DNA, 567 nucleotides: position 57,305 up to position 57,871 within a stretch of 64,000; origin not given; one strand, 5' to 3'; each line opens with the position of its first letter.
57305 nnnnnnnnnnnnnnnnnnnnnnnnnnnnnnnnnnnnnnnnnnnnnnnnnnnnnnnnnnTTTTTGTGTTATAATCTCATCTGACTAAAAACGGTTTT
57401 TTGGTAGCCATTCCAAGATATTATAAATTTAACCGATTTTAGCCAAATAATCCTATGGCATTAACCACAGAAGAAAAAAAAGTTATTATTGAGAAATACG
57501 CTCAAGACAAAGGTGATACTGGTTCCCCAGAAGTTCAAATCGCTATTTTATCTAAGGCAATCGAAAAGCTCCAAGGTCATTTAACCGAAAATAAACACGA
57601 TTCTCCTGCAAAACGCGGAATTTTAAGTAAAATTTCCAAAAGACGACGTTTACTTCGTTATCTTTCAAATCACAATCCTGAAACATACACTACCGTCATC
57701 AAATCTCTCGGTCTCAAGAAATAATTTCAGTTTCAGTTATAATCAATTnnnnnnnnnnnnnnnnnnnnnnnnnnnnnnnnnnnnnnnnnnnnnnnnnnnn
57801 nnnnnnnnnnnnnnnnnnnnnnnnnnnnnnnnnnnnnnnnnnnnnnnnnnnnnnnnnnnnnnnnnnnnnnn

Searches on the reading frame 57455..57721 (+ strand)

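Call 64: search_protein_families(library=pfam, proteins=[window:57455-57721:+], max_evalue=0.00001)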
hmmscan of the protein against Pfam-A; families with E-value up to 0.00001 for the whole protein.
window:57455-57721:+ (89 aa): 1 family
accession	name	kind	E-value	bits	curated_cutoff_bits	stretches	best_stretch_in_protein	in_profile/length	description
PF00312.27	Ribosomal_S15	-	1.9e-28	98.8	31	1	8-88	1-81/81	Ribosomal protein S15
